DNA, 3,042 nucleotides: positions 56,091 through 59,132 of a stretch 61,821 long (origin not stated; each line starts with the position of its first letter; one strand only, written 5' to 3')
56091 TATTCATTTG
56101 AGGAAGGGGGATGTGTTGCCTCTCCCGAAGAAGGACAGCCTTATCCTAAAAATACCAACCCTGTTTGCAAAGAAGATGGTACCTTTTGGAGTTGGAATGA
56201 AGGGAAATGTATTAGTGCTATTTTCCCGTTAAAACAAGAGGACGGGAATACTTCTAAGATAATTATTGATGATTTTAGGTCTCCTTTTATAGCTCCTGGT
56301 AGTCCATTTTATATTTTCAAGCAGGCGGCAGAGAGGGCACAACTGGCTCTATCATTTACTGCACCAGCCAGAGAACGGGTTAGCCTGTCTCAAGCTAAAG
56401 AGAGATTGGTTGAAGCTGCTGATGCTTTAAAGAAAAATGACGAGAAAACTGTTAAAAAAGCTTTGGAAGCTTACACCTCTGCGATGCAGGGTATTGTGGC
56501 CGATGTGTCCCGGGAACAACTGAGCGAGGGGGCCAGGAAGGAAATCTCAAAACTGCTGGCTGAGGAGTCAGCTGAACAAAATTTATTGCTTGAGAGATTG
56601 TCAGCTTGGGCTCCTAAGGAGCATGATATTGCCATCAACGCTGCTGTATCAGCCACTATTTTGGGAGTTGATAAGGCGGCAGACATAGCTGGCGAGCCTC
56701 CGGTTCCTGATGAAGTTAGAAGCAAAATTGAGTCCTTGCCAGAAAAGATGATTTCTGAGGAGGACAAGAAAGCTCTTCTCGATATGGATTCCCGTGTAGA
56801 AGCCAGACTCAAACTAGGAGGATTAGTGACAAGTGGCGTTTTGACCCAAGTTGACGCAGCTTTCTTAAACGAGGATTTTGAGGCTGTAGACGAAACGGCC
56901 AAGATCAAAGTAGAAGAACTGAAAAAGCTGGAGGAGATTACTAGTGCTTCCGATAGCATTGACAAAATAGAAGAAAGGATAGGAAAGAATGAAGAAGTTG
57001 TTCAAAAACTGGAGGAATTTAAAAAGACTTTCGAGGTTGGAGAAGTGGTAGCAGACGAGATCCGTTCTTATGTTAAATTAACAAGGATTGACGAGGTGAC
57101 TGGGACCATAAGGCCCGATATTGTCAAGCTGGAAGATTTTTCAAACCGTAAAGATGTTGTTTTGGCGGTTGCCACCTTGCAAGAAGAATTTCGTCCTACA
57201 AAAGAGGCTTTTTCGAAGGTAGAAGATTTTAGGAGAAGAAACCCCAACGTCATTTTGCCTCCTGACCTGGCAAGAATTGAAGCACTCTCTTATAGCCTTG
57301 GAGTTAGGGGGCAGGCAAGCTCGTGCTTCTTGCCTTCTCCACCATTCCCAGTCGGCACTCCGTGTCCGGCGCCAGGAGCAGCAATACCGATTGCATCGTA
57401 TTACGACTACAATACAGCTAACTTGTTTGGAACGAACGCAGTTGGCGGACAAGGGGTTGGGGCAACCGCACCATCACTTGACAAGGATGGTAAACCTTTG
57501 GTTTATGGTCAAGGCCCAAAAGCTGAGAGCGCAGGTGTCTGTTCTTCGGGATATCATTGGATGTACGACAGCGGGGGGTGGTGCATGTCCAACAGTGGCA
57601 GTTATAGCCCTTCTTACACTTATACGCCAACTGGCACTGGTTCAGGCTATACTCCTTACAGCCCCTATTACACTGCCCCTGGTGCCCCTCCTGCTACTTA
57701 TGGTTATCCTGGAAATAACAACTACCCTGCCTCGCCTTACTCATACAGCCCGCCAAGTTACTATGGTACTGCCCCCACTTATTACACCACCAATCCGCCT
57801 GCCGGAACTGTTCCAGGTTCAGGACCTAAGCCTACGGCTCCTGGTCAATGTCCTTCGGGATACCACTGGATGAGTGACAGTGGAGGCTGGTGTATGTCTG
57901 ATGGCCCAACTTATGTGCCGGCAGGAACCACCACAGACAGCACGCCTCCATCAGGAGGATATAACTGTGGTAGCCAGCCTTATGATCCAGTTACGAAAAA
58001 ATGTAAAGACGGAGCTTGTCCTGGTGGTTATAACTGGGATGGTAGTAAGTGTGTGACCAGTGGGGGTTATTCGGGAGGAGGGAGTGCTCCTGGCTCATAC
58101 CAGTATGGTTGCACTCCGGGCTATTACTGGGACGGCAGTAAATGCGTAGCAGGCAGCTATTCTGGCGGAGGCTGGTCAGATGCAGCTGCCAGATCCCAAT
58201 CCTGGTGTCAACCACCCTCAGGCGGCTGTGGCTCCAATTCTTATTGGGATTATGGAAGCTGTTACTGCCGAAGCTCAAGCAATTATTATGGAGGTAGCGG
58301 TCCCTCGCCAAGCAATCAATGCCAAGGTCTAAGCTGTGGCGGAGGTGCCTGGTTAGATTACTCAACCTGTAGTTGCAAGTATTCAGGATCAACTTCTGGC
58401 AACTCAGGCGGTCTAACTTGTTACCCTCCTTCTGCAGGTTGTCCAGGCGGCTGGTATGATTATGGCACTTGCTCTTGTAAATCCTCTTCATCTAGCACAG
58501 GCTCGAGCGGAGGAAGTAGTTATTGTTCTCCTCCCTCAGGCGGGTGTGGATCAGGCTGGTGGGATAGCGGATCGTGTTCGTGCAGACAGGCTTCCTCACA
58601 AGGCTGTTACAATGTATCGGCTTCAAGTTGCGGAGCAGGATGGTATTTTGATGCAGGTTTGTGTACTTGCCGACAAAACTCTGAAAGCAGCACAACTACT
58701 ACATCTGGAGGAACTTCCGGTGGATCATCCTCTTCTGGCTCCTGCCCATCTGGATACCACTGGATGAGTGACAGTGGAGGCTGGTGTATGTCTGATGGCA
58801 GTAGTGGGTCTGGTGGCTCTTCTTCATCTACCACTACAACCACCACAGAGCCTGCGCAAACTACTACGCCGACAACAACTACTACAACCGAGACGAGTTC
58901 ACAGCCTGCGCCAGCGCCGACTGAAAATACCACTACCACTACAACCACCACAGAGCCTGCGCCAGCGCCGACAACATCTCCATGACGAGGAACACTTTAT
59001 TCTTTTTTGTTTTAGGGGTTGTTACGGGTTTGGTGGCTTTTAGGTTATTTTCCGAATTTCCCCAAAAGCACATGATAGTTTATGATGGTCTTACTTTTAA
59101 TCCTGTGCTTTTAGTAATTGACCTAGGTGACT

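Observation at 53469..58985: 1838-aa surface protein: triple helical stalk with a eukaryote-like Cys-rich tip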

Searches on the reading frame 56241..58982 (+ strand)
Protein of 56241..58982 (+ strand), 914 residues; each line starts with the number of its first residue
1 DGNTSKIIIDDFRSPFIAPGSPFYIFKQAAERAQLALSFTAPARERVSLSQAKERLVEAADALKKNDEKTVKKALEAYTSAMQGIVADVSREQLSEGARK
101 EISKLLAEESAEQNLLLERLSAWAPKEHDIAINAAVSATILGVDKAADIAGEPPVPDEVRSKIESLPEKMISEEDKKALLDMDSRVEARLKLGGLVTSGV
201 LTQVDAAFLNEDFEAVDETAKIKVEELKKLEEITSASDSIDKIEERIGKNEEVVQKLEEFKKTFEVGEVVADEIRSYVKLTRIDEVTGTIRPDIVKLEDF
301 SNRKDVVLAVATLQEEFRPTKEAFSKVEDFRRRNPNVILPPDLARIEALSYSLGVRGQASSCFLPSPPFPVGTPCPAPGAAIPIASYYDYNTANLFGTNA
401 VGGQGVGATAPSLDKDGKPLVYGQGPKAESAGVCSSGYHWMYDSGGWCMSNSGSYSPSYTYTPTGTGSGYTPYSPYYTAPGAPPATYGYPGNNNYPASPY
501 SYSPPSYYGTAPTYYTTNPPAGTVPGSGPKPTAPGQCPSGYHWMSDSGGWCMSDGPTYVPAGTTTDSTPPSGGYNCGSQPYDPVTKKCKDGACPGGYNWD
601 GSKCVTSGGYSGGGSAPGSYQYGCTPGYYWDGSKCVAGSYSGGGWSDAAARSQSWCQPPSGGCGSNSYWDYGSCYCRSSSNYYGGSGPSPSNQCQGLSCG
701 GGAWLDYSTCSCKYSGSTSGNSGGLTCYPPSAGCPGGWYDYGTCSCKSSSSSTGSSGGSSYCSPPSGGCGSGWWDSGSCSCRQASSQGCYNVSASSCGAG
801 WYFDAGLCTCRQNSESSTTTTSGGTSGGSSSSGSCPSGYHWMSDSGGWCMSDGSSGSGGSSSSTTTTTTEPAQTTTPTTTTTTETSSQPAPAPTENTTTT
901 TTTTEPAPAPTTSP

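Call 38: predict_structure(alignment_id=A2)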
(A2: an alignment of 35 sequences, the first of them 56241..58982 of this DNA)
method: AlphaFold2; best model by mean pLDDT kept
length: 914 residues; sequences in the alignment: 35
mean_pLDDT: 60.3   pTM: 0.36
mean pLDDT of the five models: 60.3, 59.7, 59.1, 58.6, 54.1
residues with pLDDT >= 90: 19; 70-90: 346; 50-70: 200; < 50: 349
segments of 3 or more residues with pLDDT < 50: 1-11, 280-314, 352-362, 376-412, 442-445, 452-519, 556-571, 607-621, 639-654, 680-693, 716-725, 750-760, 784-792, 814-832, 844-846, 853-870, 872-888, 892-907, 911-914
pLDDT, mean of each block of 10 residues (from residue 1): 39 63 85 88 87 90 88 92 87 85 88 86 85 88 87 84 84 87 87 82 77 70 71 63 67 72 64 59 41 40 45 54 77 70 68 40 51 47 38 36 38 51 58 66 55 35 29 30 31 31 29 39 65 82 71 54 39 66 80 77 61 34 60 61 35 57 76 74 36 53 69 54 55 76 75 41 65 73 53 60 74 43 30 59 64 39 31 34 36 37 39 42
secondary structure, 60 per line:
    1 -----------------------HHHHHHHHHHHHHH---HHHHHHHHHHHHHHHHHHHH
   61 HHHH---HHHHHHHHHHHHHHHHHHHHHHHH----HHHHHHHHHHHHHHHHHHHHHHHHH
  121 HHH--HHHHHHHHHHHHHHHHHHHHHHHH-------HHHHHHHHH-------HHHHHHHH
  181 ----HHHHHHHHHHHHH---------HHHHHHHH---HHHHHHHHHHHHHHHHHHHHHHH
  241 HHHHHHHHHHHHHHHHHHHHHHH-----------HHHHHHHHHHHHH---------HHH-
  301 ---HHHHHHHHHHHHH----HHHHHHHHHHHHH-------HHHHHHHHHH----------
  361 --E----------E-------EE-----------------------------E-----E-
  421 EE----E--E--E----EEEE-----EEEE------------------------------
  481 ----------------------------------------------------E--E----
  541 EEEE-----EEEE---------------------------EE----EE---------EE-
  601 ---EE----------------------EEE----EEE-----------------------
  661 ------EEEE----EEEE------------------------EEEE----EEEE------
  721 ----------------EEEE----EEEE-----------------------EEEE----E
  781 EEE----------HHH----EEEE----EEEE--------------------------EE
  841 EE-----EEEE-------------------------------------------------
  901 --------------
elements in order (helices of 4 or more, strands of 3 or more residues): H24-37 H41-64 H68-91 H96-123 H126-149 H157-165 H173-180 H185-197 H207-214 H218-263 H275-287 H304-316 H321-333 H341-350 E438-441 E447-450 E541-544 E550-553 E628-630 E635-637 E667-670 E675-678 E703-706 E711-714 E737-740 E745-748 E772-775 E780-783 E801-804 E809-812 E839-842 E848-851

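Call 43: fold_search(model_id=the predicted structure, library=pdb)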
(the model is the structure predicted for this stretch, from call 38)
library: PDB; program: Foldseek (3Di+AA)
matches with E <= 10: 711; with E <= 0.001: 0
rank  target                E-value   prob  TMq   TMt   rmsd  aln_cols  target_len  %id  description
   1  6u1s_A                3.7e-02  0.85  0.11  0.29  28.5       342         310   13  Cryo-EM structure of a de novo designed 16-helix transmembrane nanopore, TMHC8_R. (released 2020-08-19)
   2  6e9t_A                6.6e-02  0.89  0.12  0.38  15.1       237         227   14  DHF58 filament (released 2018-11-21)
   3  8g9j                  8.2e-02  0.60  0.10  0.32  15.3       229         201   11  Geometrically programmable nanomaterial construction using regularized protein building blocks (released 2024-03-13)
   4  5cwn                  8.7e-02  0.89  0.11  0.38  14.7       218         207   19  Crystal structure of de novo designed helical repeat protein DHR71 (released 2015-12-16)
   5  7v1l_B                9.7e-02  0.44  0.09  0.23  18.4       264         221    9  Structure of sNASP core in complex with H3 alpha3 helix peptide (released 2022-04-20)
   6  5i6j                  1.0e-01  0.13  0.07  0.13  38.7       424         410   11  Crystal Structure of SRGAP2 F-BARx (released 2017-03-08)
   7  8f6q_A                1.1e-01  0.38  0.08  0.26  17.9       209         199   22  CryoEM structure of designed modular protein oligomer C8-71 (released 2023-11-29)
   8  8k83_B                2.3e-01  0.54  0.09  0.37  17.8       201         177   16  De novo design protein -N2 (released 2024-07-31)
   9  6ygb_B                2.4e-01  0.21  0.08  0.10  20.7       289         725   12  Crystal structure of the NatC complex bound to CoA (released 2020-10-28)
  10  9hmf_K                2.4e-01  0.09  0.06  0.07  27.6       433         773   14  Periplasmic scaffold of the Campylobacter jejuni flagellar motor (alpha carbon trace) (released 2024-12-25)
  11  3msv_B                2.7e-01  0.14  0.09  0.18  24.0       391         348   11  The hypoxic regulator of sterol synthesis Nro1 is a nuclear import adaptor (released 2011-04-20)
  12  8vlx_B                2.7e-01  0.12  0.07  0.16  18.1       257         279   16  HTT in complex with HAP40 and a small molecule. (released 2024-03-06)
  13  7v1k                  2.9e-01  0.30  0.10  0.28  18.3       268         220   12  Apo structure of sNASP core (released 2022-04-20)
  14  8zo8_C3               3.0e-01  0.66  0.09  0.24   8.3       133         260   11  Respirasome open state 3 in presence of metformin (SC-MetO3) (released 2025-11-19)
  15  8fbo_A                3.0e-01  0.30  0.10  0.25  21.5       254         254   15  Improving the secretion of designed protein assemblies through negative design of cryptic transmembrane domains (released 2023-03-22)
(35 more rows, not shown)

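Call 82: fold_search(model_id=the predicted structure, library=viral)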
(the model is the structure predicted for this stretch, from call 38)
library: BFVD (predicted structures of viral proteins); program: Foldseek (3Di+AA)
matches with E <= 10: 122; with E <= 0.001: 0
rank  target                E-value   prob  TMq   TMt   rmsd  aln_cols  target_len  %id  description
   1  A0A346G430            5.4e-03  0.89  0.12  0.24  23.2       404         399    9  (no name in the UniProt tables at hand)
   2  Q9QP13                2.9e-02  0.16  0.06  0.10  20.6       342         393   11  Envelope glycoprotein M [Infectious laryngotracheitis virus]
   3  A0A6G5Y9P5            4.7e-02  0.11  0.05  0.09  51.8       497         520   15  (no name in the UniProt tables at hand)
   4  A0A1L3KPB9            5.5e-02  0.05  0.05  0.04  46.8       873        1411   15  Putative glycoprotein [Beihai hermit crab virus 2]
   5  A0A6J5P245            9.0e-02  0.06  0.06  0.06  41.8       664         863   14  Phage tail repeat like [uncultured Caudovirales phage]
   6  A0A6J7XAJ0            1.0e-01  0.04  0.04  0.05  39.2       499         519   18  Collagen triple helix repeat [uncultured Caudovirales phage]
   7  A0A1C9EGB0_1          2.0e-01  0.08  0.07  0.07  32.4       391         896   10  Viral structural protein [Acidianus two-tailed phage variant 1]
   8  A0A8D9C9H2            2.0e-01  0.05  0.05  0.05  31.9       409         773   17  Uncharacterized protein [uncultured marine phage]
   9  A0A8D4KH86            2.1e-01  0.06  0.05  0.10  44.4       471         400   11  (no name in the UniProt tables at hand)
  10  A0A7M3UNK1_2          2.4e-01  0.03  0.04  0.05  35.2       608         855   18  Tyrosine-protein kinase ephrin type A/B receptor-like domain-containing protein [Pyramimonas orientalis virus 01B]
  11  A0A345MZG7            3.1e-01  0.03  0.06  0.04  59.9       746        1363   15  (no name in the UniProt tables at hand)
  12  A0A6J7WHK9            3.3e-01  0.04  0.05  0.08  28.1       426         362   14  Uncharacterized protein [uncultured Caudovirales phage]
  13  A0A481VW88            3.6e-01  0.04  0.06  0.05  34.5       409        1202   13  Tape measure protein [Microbacterium phage Fireman]
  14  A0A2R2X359            3.9e-01  0.08  0.10  0.09  26.6       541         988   13  Uncharacterized protein [Leptomonas pyrrhocoris RNA virus satellite RNA4]
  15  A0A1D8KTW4            4.5e-01  0.02  0.05  0.06  73.3       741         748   12  Peptidase S74 domain-containing protein [Synechococcus phage S-CAM7]
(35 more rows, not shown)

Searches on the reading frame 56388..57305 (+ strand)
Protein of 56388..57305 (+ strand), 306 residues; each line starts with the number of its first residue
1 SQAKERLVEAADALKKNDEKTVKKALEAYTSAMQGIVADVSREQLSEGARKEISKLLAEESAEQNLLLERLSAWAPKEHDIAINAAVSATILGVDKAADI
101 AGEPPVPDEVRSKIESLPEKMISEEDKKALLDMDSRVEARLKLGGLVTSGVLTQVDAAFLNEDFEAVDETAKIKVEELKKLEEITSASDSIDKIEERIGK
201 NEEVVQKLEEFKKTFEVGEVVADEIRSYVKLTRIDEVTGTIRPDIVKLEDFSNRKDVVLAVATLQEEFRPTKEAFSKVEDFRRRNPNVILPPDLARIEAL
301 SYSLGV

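Call 16: search_protein_families(library=pfam, proteins=[window:56388-57305:+], max_evalue=10)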
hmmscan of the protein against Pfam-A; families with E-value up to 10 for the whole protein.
window:56388-57305:+ (306 aa): 8 families
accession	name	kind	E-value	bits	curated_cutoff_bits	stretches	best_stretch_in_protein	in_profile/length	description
PF12826.13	HHH_2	-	0.004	17.7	27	2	207-231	33-57/64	Helix-hairpin-helix motif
PF10046.14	BLOC1_2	-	0.0096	16.7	33.4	1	174-216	49-92/96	Biogenesis of lysosome-related organelles complex-1 subunit 2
PF25437.1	BRWD1_N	-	0.16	12.7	27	1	45-87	26-67/90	BRWD1-like, N-terminal domain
PF02974.19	Inh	-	0.25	11.9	25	1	54-99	35-80/97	Protease inhibitor Inh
PF13113.11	DUF3970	-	0.44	11.3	21.1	1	199-220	8-29/55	Protein of unknown function (DUF3970)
PF22694.1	CtpB_N-like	-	0.94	10.4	27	1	7-49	23-65/85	Activating protease CtpB N-terminal domain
PF18915.5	DUF5667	-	1.7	9.5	27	1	2-70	36-91/99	Domain of unknown function (DUF5667)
PF23991.1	DUF7310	-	5.9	7.9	40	1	163-209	4-50/83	Coiled-coil region of unknown function (DUF7310)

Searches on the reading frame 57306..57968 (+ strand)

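Call 16: search_protein_families(library=pfam, proteins=[window:57306-57968:+], max_evalue=10)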
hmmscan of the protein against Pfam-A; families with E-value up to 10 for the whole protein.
window:57306-57968:+ (221 aa): 1 family
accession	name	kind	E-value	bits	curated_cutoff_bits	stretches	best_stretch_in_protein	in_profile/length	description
PF18278.7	RANK_CRD_2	-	0.18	12.5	26.8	1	181-193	23-37/41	Receptor activator of the NF-KB cysteine-rich repeat domain 2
